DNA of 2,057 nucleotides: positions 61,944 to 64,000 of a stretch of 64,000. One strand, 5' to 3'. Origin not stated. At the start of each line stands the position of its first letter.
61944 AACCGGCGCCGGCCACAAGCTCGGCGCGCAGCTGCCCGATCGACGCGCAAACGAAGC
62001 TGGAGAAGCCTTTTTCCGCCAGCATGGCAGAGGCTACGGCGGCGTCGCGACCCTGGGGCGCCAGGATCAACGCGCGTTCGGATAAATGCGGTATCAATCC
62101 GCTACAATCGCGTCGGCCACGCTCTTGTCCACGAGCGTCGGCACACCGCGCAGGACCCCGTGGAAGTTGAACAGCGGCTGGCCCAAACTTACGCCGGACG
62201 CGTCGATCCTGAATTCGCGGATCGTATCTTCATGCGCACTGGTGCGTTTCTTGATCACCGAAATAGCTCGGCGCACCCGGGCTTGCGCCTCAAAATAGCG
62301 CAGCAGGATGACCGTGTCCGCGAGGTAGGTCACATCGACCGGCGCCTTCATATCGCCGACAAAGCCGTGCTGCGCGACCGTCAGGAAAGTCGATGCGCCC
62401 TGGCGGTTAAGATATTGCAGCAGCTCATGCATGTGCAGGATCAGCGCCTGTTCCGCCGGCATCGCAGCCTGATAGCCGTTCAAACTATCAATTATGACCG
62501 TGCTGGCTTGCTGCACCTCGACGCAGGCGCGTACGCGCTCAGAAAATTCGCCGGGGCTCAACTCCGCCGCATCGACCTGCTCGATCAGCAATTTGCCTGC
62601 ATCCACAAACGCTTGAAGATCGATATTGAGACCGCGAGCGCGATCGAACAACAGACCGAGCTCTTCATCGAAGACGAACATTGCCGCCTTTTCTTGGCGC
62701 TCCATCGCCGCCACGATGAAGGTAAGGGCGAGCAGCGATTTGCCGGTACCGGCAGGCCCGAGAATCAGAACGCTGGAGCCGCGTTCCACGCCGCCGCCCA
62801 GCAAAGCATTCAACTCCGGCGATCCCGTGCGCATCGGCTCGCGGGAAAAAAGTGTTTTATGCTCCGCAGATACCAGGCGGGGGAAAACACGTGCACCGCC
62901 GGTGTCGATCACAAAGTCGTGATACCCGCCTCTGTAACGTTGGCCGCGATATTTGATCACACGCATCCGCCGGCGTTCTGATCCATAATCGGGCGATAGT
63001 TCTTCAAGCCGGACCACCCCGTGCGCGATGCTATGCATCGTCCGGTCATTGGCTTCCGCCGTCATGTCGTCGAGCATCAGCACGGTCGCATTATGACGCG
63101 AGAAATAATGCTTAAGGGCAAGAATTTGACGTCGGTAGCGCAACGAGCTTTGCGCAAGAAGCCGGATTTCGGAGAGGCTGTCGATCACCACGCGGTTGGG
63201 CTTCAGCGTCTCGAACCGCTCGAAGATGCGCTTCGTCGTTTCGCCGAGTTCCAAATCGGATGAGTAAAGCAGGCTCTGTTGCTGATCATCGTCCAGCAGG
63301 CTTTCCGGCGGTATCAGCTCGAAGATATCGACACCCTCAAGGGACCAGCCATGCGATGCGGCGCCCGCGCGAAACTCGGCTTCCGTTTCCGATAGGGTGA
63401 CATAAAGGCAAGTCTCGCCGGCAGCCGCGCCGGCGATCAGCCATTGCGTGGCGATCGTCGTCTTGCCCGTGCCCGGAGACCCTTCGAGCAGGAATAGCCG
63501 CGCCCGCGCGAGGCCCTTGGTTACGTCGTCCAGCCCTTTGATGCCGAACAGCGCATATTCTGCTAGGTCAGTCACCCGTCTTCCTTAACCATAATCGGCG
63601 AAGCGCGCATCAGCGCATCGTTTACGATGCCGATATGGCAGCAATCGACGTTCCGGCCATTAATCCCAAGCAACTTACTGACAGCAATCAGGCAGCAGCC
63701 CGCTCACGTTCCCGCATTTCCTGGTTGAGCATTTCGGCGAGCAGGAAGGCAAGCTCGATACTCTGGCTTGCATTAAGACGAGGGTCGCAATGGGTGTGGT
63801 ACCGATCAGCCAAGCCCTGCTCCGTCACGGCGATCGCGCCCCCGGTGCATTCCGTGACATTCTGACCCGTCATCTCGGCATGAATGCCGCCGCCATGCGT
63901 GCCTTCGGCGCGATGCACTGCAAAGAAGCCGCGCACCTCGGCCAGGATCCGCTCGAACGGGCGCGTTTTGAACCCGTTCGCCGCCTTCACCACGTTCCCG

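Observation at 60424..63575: KaiC-like ATPase translationally coupled to a hybrid histidine kinase, with no KaiA or KaiB nearby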

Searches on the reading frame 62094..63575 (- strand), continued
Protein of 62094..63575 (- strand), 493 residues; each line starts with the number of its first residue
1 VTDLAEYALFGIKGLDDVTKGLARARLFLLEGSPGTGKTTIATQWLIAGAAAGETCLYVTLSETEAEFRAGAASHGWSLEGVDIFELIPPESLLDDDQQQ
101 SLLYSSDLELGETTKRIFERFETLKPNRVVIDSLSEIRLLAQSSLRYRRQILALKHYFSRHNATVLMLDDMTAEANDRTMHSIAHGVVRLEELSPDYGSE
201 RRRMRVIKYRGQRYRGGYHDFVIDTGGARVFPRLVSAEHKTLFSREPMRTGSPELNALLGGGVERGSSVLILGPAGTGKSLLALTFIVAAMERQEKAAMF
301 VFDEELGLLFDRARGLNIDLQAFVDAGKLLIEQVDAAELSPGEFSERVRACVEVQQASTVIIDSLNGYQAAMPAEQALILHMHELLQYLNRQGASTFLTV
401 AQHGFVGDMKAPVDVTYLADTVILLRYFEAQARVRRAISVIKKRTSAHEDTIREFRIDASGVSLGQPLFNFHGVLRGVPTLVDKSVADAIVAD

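Call 74: search_dna_similar(query=window:62094-63575:-, collection=plasmids, mode=protein, max_rows=60, max_evalue=1e-20, rows=spread)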
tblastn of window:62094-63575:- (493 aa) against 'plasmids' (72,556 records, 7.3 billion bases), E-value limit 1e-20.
Records with a match: 289; places in all: 353; records where one place covers at least 80% of the query: 289.
Best place of each record, by identity: 60-80% 90; <60% 199.
By first word of the organism name: Sinorhizobium 61; Agrobacterium 52; Rhizobium 21; Sphingobium 20; Azospirillum 11; Caballeronia 9; Ensifer 9; Cereibacter 9; Mesorhizobium 8; Neorhizobium 6; and 39 more.
By predicted mobility (MOB-suite, as given by PLSDB): non-mobilizable 153; conjugative 120; mobilizable 16.
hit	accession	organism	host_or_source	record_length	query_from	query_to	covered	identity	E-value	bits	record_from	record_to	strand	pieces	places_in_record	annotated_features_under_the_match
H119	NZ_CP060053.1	Croceicoccus marinus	prokaryote,marine sediment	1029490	1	482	98%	75.8%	0e+0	718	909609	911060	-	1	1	none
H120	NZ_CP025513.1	Neorhizobium sp. SOG26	Oryza glumipatula,Whole ...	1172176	1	482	98%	69.7%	0e+0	647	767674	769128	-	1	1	none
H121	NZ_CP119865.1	Agrobacterium fabrum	-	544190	11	482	96%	70.9%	0e+0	650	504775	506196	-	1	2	ATPase domain-containing protein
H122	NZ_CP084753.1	Roseateles sp. XES5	Xenopus laevis,bacterial culture,swab ...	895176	2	485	98%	68.9%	0e+0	644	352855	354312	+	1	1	ATPase domain-containing protein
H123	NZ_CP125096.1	Agrobacterium fabrum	Raspberry,cell culture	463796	11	482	96%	70.7%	0e+0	648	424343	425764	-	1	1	ATPase domain-containing protein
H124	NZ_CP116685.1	Agrobacterium fabrum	cell culture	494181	11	482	96%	70.7%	0e+0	648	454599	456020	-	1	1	ATPase domain-containing protein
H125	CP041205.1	Rhizobium sp. NIBRBAC000502774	Genome assembly,Coal mine soil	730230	4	482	97%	69.4%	0e+0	648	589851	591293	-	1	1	circadian clock protein KaiC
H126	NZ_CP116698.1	Agrobacterium tumefaciens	Clematis,cell culture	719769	4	482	97%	69.4%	0e+0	646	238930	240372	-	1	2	ATPase domain-containing protein | hybrid sensor histidine kinase/response regulator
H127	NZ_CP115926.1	Agrobacterium tumefaciens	Chrysanthemum,cell culture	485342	4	482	97%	69.2%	0e+0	647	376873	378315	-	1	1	ATPase domain-containing protein | hybrid sensor histidine kinase/response regulator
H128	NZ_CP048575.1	Agrobacterium tumefaciens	walnut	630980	4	482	97%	69.2%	0e+0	646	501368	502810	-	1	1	ATPase domain-containing protein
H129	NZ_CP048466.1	Agrobacterium tumefaciens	walnut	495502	4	482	97%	69.0%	0e+0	645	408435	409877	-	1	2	ATPase domain-containing protein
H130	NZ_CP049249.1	Rhizobium rhizoryzae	cell culture,soil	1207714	4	485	98%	68.2%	0e+0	620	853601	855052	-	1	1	none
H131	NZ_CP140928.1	Sinorhizobium medicae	Medicago lupulina,whole organism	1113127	8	485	97%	68.8%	0e+0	647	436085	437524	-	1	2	record has no annotation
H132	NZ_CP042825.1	Rhizobium sp. WL3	Wheat,phyllosphere swab,leaves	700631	11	482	96%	69.6%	0e+0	620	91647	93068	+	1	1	ATPase domain-containing protein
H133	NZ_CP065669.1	Sphingomonas paucimobilis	-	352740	6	481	97%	68.6%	0e+0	632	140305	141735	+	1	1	ATPase domain-containing protein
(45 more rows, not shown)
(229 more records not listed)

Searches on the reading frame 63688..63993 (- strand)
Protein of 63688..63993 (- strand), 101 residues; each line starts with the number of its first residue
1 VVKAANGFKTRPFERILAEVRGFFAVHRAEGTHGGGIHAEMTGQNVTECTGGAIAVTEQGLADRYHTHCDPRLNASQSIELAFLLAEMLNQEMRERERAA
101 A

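Call 3: search_protein_families(library=pfam, proteins=[window:63688-63993:-], max_evalue=0.01)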
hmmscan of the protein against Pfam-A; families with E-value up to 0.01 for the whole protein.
window:63688-63993:- (101 aa): 1 family
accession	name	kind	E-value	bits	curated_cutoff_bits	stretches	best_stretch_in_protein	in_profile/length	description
PF01474.22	DAHP_synth_2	-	3.3e-36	125.1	27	1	3-86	355-438/438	Class-II DAHP synthetase family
